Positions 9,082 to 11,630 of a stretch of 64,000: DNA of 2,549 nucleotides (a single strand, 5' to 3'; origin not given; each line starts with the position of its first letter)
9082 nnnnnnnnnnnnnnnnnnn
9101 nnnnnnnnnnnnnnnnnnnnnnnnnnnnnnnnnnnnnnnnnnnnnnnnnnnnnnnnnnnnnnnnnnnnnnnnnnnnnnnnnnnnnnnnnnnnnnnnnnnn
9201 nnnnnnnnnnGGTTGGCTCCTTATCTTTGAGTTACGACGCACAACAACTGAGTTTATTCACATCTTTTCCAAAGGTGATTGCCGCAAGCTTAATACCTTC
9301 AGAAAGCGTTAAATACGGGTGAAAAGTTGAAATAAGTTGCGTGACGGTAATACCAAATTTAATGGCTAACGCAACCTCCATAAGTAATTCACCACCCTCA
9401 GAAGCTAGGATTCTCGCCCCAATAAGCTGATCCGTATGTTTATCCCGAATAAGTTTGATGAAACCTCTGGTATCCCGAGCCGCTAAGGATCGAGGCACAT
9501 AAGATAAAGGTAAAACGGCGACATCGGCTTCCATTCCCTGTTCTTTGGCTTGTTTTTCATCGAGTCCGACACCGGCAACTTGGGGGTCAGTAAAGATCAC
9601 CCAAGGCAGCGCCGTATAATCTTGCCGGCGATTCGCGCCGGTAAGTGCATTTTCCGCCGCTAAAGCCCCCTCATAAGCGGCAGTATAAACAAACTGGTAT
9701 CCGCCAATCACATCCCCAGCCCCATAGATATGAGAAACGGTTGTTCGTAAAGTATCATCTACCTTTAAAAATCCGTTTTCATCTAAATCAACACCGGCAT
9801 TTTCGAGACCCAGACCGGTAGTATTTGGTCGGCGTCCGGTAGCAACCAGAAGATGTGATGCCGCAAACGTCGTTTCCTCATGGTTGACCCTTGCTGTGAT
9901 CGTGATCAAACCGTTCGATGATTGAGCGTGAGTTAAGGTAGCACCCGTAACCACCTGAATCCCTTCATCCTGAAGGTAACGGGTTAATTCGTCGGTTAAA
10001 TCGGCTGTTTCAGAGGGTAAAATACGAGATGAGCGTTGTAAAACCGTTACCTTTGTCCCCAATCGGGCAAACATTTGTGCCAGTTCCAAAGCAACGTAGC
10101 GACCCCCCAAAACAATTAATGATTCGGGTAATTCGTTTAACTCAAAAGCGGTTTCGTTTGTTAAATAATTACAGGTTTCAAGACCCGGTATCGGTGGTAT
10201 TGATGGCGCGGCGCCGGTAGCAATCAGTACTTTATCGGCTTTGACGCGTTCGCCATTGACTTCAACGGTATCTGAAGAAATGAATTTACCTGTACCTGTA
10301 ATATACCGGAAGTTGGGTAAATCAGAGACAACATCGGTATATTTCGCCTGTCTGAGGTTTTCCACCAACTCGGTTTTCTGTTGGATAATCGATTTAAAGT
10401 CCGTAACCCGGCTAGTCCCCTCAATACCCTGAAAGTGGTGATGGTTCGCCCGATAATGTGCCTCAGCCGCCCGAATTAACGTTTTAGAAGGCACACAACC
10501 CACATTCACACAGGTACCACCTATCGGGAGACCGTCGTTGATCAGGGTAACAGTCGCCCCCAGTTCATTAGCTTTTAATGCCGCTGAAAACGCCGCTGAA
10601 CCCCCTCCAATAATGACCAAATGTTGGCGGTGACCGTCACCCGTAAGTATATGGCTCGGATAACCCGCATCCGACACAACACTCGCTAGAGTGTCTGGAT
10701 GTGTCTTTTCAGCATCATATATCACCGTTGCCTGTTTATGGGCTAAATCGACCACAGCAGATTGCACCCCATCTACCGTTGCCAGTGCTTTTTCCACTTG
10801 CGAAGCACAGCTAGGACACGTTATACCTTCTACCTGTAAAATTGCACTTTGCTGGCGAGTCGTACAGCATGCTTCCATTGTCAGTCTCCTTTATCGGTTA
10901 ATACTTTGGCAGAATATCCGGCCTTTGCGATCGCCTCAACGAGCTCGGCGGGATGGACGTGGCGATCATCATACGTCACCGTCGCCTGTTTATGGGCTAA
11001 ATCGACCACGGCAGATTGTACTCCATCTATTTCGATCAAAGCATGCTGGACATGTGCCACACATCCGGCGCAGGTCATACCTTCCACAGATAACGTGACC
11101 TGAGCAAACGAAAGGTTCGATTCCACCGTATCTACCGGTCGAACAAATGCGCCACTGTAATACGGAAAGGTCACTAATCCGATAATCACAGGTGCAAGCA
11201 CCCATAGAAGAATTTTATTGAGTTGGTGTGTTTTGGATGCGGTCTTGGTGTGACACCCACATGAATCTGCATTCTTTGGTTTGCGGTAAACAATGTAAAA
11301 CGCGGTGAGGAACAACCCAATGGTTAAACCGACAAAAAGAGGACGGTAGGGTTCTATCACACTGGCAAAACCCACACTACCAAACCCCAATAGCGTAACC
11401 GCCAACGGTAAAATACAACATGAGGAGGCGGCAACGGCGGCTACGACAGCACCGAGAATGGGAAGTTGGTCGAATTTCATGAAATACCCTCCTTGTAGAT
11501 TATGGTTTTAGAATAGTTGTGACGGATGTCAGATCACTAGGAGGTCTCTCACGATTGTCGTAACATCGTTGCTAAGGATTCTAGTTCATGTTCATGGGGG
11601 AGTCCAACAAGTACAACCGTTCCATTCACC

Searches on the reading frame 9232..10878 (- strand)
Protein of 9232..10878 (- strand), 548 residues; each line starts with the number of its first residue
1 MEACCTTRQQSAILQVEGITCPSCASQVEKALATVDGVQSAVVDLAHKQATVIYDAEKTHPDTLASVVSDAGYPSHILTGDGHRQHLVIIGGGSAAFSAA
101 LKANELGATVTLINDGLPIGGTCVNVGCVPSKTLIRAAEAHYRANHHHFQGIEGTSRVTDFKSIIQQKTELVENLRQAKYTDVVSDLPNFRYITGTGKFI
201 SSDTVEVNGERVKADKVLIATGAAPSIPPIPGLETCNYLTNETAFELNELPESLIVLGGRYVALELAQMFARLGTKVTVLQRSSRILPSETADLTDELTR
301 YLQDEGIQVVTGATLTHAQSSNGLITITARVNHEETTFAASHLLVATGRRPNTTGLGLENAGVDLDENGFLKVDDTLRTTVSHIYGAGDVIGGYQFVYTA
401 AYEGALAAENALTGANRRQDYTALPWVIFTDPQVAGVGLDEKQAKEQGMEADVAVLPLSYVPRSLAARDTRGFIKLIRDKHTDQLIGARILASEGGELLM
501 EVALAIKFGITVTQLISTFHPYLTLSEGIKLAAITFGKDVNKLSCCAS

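Call 10: search_protein_families(library=pfam, proteins=[window:9232-10878:-], max_evalue=0.001)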
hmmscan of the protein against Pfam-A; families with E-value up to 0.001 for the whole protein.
window:9232-10878:- (548 aa): 12 families
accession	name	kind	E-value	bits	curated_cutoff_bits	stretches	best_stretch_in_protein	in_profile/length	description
PF07992.20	Pyr_redox_2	-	4.3e-69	233.6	26.1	1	86-404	2-291/291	Pyridine nucleotide-disulphide oxidoreductase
PF02852.28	Pyr_redox_dim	-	1.3e-29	103.1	25.3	1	425-532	2-109/110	Pyridine nucleotide-disulphide oxidoreductase, dimerisation domain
PF00070.33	Pyr_redox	-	1.4e-20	74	22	1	254-323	2-72/82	Pyridine nucleotide-disulphide oxidoreductase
PF00403.32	HMA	-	3.1e-18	66.4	24.8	1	14-73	2-61/62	Heavy-metal-associated domain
PF13738.12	Pyr_redox_3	-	2.4e-17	63.6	30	1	204-388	115-305/305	Pyridine nucleotide-disulphide oxidoreductase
PF01134.28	GIDA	-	2.5e-09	37.1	22.1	1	87-294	2-205/391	Glucose inhibited division protein A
PF03486.20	HI0933_like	-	4.2e-08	33.4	50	0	260-433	76-191/244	HI0933-like protein Rossmann domain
PF12831.13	FAD_oxidored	-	1.1e-07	32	27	1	87-133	2-48/416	FAD dependent oxidoreductase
PF01262.27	AlaDh_PNT_C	-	7.7e-05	22.7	23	0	84-114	28-58/214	Alanine dehydrogenase/PNT, C-terminal domain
PF13434.12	Lys_Orn_oxgnase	-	0.00011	22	21.3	0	202-299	136-238/339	L-lysine 6-monooxygenase/L-ornithine 5-monooxygenase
PF01266.30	DAO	-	0.00027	21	27.9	0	87-131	2-48/353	FAD dependent oxidoreductase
PF13241.12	NAD_binding_7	-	0.00029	21.8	22.1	0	84-142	7-55/104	Putative NAD(P)-binding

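Call 51: search_protein_families(library=ncbifam, proteins=[window:9232-10878:-], max_evalue=1e-10)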
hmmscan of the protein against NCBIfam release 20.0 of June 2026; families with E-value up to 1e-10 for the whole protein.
window:9232-10878:- (548 aa): 47 families (the best 25 are shown)
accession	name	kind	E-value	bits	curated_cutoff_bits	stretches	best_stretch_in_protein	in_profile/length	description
TIGR02053.1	MerA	equivalog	1.6e-172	574.7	454.45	1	86-547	2-464/465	mercury(II) reductase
NF010311.1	PRK13748.1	subfamily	5e-154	514.2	600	1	80-547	93-559/560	mercury(II) reductase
NF004991.0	PRK06370.1-3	subfamily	1.2e-117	393.5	620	1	84-538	35-489/509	FAD-containing oxidoreductase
TIGR01350.1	lipoamide_DH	equivalog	2e-113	379.5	408.8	1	86-534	3-452/461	dihydrolipoyl dehydrogenase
NF004992.0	PRK06370.1-4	equivalog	1.4e-101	340.2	629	1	88-529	8-448/459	FAD-containing oxidoreductase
NF004947.0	PRK06292.2-5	equivalog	4.5e-93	312.7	592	1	87-533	6-455/474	dihydrolipoyl dehydrogenase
NF004946.0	PRK06292.2-4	subfamily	1.6e-91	307.5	634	1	86-532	5-466/487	dihydrolipoyl dehydrogenase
NF004776.0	PRK06116.1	equivalog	6.7e-90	302.2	480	1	87-518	7-435/450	glutathione-disulfide reductase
NF040477.1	chlor_oxi_RclA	equivalog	8.4e-88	294.9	740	1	87-529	6-433/441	reactive chlorine resistance oxidoreductase RclA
NF041853.1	hythiocyan_redase_MerA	equivalog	3e-85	286.7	650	1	86-527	5-432/440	hypothiocyanous acid reductase MerA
NF004943.0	PRK06292.2-1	equivalog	9.2e-85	285.1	432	1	87-536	6-455/456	dihydrolipoyl dehydrogenase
NF005884.0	PRK07846.1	equivalog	6.8e-84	282.1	501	1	86-517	5-431/454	mycothione reductase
NF005883.0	PRK07845.1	equivalog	1.6e-82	277.9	479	1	85-534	3-457/466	NAD(P)H-quinone dehydrogenase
NF004939.0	PRK06292.1-1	equivalog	3.4e-82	276.6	435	1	86-532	7-454/476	dihydrolipoyl dehydrogenase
NF004990.0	PRK06370.1-1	equivalog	1.5e-80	271.1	842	1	86-528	6-447/459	FAD-containing oxidoreductase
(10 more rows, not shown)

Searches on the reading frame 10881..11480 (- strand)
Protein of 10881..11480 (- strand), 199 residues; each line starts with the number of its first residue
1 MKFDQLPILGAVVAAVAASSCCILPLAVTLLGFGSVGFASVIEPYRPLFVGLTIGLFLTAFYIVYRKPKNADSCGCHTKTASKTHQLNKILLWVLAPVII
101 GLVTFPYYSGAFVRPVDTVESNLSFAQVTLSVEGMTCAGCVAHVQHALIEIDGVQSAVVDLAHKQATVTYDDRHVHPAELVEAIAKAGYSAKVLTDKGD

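Call 10: search_protein_families(library=pfam, proteins=[window:10881-11480:-], max_evalue=0.001)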
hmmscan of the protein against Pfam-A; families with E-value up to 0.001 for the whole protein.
window:10881-11480:- (199 aa): 2 families
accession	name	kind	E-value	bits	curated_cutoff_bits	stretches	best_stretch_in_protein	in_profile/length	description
PF00403.32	HMA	-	3.2e-21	75.9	24.8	1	129-189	1-61/62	Heavy-metal-associated domain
PF02411.20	MerT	-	7.3e-16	58.7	32.9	1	5-109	8-112/116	MerT mercuric transport protein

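Call 51: search_protein_families(library=ncbifam, proteins=[window:10881-11480:-], max_evalue=1e-10)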
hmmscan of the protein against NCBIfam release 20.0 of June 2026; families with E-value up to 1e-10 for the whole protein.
window:10881-11480:- (199 aa): 11 families
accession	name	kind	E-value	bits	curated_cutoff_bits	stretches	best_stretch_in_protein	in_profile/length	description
NF033556.1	MerTP_fusion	equivalog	2.6e-40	138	180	1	11-191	2-185/186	mercuric transport protein MerTP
NF045683.1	MerT_CopZ_Se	exception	8.3e-26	90.9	375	2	126-195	162-231/235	MerT/CopZ fusion-like heavy metal transport selenoprotein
NF041115.1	UxxU_metal_bind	equivalog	7.9e-20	70.8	95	1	126-195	4-73/74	metal-binding (seleno)protein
NF033794.2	chaper_CopZ_Eh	exception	4.4e-19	68.4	95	1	129-193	3-67/68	copper chaperone CopZ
NF033795.1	chaper_CopZ_Bs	exception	2.7e-17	62.7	91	1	127-190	1-64/66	copper chaperone CopZ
NF047957.1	CopZ_AFE_1862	equivalog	3.4e-17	62.6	85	1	129-192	2-62/62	CopZ family metallochaperone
TIGR02052.1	MerP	equivalog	2.4e-15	56.8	92.55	1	127-193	24-90/92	mercury resistance system periplasmic binding protein MerP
NF007952.0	PRK10671.1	equivalog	6.5e-15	54.4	1316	1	128-197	105-171/838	copper-exporting P-type ATPase CopA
NF010314.2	PRK13751.2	equivalog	1.1e-14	54.5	150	1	8-109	11-112/116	mercuric ion transporter MerT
TIGR00003.1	TIGR00003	subfamily_domain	6.6e-14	51.9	62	1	127-191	1-65/66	copper ion binding protein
NF010311.1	PRK13748.1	subfamily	1.3e-13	50.6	600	1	129-194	2-66/560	mercury(II) reductase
